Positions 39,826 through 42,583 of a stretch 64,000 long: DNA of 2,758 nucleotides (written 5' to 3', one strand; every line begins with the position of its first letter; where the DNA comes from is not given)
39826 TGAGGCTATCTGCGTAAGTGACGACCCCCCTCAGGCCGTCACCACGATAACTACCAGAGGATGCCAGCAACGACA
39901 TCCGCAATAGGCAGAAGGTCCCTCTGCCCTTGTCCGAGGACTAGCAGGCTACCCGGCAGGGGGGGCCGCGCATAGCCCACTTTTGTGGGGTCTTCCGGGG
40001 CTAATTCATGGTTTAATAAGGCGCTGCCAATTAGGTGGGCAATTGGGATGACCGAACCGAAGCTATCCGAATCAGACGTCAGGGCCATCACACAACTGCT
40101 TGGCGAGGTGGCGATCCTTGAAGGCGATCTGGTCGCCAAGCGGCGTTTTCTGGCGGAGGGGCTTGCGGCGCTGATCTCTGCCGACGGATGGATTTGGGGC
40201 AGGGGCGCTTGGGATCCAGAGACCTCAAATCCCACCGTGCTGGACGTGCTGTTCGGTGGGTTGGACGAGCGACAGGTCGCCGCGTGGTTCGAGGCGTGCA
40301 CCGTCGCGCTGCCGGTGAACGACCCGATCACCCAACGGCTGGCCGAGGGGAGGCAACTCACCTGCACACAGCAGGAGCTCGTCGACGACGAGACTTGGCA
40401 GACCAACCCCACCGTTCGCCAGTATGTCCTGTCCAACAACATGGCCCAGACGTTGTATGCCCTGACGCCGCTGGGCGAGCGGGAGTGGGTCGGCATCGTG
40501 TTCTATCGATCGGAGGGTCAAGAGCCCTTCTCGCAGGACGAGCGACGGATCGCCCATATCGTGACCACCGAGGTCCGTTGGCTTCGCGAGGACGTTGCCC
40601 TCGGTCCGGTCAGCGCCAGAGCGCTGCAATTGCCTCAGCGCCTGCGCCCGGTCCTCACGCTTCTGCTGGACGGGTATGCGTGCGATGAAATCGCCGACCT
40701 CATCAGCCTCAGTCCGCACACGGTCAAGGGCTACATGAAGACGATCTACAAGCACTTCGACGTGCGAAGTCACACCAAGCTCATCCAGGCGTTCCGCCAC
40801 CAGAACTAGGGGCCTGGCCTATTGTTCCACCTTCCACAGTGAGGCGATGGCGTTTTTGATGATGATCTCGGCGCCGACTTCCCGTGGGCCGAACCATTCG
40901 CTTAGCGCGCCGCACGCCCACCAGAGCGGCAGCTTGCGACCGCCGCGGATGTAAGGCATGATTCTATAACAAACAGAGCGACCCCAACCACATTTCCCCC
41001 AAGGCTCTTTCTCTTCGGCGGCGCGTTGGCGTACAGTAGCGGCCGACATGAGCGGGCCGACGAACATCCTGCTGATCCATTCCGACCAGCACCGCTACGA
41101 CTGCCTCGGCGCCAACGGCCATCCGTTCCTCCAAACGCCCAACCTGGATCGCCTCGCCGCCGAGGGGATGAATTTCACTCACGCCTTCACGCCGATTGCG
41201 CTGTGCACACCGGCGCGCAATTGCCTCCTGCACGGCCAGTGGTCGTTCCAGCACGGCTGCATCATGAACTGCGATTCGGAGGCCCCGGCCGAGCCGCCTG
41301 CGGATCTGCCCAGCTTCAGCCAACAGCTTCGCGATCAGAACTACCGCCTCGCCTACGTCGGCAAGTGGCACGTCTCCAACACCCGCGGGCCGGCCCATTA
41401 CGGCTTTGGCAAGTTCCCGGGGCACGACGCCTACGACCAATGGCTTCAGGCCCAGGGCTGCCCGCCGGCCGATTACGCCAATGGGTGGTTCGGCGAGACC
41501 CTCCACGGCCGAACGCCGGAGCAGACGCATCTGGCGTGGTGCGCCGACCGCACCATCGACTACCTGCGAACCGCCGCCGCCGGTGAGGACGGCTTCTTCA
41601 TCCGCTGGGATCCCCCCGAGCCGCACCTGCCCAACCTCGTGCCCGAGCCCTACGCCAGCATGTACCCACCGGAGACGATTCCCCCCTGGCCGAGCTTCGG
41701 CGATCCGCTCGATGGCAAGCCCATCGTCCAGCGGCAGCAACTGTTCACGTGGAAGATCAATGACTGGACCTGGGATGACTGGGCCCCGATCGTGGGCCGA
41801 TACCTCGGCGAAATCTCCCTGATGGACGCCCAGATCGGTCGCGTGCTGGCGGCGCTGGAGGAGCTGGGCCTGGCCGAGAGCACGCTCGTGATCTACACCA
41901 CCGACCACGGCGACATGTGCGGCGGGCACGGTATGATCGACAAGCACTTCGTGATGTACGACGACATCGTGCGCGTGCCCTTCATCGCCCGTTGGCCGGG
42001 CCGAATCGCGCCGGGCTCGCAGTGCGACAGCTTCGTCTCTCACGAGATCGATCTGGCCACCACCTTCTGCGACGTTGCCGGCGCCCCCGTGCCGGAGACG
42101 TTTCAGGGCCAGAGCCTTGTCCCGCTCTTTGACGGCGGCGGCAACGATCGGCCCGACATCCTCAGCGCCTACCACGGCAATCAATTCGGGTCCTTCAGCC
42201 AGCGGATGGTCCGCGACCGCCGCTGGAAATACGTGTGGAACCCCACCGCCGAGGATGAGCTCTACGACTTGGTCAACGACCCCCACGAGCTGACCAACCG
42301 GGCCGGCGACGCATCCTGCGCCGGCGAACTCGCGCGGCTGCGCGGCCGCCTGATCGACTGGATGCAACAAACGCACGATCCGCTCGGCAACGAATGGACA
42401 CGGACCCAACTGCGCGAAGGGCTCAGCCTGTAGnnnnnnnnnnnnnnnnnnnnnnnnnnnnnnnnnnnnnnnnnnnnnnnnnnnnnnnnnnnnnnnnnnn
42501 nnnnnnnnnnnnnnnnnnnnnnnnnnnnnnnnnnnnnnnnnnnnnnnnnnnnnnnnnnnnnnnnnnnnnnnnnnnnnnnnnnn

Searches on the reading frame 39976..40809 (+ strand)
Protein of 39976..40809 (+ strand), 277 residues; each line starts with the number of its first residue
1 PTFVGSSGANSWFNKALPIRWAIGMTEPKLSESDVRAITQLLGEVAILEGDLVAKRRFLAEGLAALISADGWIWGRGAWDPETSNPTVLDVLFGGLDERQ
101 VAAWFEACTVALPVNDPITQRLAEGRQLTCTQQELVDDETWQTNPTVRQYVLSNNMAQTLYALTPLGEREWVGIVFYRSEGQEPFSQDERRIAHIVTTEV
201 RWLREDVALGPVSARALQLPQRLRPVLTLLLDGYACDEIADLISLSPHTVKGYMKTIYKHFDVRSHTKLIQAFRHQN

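Call 20: search_protein_families(library=pfam, proteins=[window:39976-40809:+], max_evalue=0.001)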
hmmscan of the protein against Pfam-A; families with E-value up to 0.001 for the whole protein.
window:39976-40809:+ (277 aa): 1 family
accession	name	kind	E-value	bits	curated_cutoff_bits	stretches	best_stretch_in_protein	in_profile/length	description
PF00196.25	GerE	-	4.6e-08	33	23.5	1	219-271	3-55/57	Bacterial regulatory proteins, luxR family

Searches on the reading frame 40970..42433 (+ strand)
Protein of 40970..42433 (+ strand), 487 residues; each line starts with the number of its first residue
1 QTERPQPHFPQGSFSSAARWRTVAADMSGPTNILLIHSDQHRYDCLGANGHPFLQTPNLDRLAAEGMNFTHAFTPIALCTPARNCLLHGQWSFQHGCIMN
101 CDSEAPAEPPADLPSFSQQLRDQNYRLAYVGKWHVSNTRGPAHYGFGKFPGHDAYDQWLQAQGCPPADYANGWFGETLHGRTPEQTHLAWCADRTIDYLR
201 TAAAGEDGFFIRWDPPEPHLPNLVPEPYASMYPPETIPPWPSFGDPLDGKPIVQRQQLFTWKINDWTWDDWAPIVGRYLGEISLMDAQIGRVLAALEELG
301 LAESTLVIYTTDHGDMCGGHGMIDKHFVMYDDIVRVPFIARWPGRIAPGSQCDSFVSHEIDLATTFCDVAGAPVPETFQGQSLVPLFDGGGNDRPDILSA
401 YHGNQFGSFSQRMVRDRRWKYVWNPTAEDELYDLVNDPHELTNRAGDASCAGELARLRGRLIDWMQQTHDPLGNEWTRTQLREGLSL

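Call 20: search_protein_families(library=pfam, proteins=[window:40970-42433:+], max_evalue=0.001)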
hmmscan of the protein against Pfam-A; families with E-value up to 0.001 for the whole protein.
window:40970-42433:+ (487 aa): 2 families
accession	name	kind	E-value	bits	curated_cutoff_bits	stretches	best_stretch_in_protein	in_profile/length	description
PF00884.28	Sulfatase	-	1.7e-45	156.1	25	1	32-372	2-301/301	Sulfatase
PF16347.10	SGSH_C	-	1e-23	84.7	29.3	1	318-463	1-150/154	N-sulphoglucosamine sulphohydrolase, C-terminal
